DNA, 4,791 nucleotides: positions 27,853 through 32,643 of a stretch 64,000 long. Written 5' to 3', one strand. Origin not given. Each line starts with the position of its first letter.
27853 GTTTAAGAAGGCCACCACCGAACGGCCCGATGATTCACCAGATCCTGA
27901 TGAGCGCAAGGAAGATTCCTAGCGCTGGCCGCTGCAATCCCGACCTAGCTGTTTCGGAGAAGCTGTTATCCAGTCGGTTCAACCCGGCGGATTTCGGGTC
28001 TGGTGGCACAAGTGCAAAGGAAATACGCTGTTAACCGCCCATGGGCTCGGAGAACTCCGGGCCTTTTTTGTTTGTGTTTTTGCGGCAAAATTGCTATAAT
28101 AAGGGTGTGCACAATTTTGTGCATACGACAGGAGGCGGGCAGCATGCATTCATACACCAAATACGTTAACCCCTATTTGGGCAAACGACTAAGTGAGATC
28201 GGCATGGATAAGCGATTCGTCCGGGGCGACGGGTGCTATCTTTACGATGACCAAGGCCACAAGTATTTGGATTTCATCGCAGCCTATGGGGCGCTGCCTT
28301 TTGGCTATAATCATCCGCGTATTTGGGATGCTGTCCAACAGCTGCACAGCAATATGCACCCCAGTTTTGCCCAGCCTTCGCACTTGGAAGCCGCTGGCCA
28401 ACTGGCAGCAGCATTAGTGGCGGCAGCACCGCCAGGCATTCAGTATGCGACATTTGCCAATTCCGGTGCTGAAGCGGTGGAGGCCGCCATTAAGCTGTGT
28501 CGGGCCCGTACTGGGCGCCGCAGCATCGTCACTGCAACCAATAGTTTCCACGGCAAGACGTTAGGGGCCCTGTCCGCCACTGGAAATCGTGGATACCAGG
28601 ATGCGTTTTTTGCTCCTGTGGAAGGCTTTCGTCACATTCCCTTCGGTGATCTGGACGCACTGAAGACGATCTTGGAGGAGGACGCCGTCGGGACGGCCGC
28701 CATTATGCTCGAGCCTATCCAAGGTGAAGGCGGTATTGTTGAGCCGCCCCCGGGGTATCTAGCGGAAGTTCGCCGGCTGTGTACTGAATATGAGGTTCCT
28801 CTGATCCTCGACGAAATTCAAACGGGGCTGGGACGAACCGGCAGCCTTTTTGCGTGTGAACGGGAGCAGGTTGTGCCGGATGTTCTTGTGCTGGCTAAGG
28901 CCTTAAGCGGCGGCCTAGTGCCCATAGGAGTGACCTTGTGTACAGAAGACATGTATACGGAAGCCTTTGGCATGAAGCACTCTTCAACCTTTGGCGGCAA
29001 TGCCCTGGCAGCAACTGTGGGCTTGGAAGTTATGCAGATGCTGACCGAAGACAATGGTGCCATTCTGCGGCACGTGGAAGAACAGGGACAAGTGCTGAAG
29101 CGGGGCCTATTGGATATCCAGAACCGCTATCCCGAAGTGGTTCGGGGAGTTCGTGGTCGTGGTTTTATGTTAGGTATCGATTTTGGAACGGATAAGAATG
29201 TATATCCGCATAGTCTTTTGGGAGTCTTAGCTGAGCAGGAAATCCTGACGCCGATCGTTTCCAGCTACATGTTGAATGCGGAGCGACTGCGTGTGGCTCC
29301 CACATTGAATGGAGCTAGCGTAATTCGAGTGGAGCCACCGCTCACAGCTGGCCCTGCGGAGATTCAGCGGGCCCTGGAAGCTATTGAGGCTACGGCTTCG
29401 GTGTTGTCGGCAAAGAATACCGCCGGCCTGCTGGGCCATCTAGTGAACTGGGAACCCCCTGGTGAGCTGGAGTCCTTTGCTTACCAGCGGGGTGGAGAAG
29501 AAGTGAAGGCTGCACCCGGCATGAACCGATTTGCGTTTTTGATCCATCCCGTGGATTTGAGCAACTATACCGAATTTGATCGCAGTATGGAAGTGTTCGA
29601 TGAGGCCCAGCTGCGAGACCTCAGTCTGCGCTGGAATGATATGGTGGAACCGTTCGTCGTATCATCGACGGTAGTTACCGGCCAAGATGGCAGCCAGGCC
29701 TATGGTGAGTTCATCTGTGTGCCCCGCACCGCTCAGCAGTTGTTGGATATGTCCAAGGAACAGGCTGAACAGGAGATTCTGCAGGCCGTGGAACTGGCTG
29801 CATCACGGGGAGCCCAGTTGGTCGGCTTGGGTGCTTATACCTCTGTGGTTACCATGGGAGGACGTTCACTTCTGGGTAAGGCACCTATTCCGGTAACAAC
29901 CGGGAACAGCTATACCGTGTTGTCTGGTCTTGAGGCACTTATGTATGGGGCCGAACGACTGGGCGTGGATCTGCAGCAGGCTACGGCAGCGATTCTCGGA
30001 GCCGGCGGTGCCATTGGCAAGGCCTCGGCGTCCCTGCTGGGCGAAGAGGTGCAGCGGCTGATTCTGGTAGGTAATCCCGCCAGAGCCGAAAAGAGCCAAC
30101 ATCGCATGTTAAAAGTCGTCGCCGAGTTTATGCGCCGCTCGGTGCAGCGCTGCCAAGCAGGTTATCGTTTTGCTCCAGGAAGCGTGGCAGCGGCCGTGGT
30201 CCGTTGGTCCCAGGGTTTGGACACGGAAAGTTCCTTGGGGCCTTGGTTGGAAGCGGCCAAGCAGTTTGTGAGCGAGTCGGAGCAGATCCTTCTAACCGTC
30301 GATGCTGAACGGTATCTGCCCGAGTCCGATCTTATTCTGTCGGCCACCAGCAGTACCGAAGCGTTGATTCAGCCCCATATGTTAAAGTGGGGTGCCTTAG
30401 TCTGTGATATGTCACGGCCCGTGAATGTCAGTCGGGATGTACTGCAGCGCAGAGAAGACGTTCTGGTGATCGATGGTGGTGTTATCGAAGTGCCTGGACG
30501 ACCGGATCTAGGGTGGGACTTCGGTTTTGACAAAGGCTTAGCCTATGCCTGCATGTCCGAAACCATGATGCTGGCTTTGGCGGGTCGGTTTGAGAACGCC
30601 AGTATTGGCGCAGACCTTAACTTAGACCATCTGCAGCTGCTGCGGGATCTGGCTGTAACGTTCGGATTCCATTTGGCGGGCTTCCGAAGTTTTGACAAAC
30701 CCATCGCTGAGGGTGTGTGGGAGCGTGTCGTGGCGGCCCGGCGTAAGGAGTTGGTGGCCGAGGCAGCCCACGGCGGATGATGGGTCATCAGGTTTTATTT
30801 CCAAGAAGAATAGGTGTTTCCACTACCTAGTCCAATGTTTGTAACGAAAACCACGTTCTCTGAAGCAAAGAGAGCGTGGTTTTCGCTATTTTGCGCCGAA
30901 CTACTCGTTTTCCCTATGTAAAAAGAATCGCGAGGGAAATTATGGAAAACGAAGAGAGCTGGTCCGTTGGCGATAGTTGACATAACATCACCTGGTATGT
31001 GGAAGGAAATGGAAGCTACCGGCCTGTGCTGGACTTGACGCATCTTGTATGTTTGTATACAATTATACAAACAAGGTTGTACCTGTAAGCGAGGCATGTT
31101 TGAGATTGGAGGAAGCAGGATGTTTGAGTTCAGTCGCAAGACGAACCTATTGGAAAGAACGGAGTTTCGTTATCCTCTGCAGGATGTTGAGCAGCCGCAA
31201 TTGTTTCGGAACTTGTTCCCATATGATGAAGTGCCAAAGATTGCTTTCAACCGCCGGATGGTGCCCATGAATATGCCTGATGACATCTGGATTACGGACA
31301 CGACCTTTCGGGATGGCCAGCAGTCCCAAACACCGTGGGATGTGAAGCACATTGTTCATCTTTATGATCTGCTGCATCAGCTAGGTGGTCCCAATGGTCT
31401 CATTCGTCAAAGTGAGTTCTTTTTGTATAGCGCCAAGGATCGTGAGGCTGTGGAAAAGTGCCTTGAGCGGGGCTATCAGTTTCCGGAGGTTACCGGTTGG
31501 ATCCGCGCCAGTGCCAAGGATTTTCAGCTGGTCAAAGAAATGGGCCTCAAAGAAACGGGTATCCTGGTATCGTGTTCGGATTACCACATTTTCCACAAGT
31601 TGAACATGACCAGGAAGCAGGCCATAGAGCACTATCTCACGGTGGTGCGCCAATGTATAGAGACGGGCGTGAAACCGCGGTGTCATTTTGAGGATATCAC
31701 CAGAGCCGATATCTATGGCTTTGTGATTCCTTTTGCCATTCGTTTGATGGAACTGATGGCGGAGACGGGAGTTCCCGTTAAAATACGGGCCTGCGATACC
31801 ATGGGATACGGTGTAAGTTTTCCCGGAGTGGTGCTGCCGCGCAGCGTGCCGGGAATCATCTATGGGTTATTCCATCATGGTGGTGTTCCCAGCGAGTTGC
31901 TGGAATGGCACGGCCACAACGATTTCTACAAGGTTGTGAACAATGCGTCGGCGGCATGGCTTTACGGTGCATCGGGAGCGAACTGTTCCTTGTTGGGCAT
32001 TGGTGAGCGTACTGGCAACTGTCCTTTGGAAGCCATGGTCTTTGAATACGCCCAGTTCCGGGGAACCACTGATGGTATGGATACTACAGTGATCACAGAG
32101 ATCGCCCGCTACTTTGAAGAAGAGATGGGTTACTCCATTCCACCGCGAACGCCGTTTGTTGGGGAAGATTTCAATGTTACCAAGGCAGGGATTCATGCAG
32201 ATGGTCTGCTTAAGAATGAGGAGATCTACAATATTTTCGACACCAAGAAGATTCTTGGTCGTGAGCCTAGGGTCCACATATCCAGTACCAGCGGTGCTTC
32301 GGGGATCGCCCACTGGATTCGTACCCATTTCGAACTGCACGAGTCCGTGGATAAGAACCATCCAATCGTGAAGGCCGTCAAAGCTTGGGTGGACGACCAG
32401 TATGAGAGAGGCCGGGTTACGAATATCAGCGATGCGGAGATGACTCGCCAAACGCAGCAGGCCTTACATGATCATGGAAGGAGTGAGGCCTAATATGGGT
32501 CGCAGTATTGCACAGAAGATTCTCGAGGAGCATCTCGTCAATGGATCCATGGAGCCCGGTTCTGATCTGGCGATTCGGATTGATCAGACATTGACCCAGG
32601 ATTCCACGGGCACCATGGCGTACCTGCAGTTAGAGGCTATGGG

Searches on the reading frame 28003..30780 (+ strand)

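Call 76: search_protein_families(library=pfam, max_evalue=0.000001, proteins=[window:28003-30780:+])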
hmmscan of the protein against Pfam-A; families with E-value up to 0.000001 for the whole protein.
window:28003-30780:+ (925 aa): 1 family
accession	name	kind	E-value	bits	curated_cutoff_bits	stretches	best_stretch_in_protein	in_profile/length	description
PF00202.27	Aminotran_3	-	1.1e-90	304.7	30.5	1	73-463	14-401/403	Aminotransferase class-III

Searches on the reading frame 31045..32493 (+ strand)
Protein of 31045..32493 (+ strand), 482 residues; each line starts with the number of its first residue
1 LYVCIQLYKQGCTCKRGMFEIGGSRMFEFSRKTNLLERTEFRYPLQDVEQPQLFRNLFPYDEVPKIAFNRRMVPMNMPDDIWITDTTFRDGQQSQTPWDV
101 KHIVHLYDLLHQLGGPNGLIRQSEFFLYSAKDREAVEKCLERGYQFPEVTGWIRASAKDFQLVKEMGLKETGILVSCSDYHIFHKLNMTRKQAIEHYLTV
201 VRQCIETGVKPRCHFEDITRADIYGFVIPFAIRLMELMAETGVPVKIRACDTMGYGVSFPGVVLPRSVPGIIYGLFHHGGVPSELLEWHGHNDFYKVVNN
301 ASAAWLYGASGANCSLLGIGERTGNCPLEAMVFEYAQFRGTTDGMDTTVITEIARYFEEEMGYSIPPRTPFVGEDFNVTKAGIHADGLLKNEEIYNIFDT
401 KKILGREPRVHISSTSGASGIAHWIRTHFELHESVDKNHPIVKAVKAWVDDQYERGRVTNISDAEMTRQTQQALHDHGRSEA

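Call 76: search_protein_families(library=pfam, max_evalue=0.000001, proteins=[window:31045-32493:+])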
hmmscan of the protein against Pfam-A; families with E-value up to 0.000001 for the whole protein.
window:31045-32493:+ (482 aa): 1 family
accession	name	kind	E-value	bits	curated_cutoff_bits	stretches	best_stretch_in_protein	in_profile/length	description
PF00682.25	HMGL-like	-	2.3e-28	99.7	29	1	82-355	3-258/260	HMGL-like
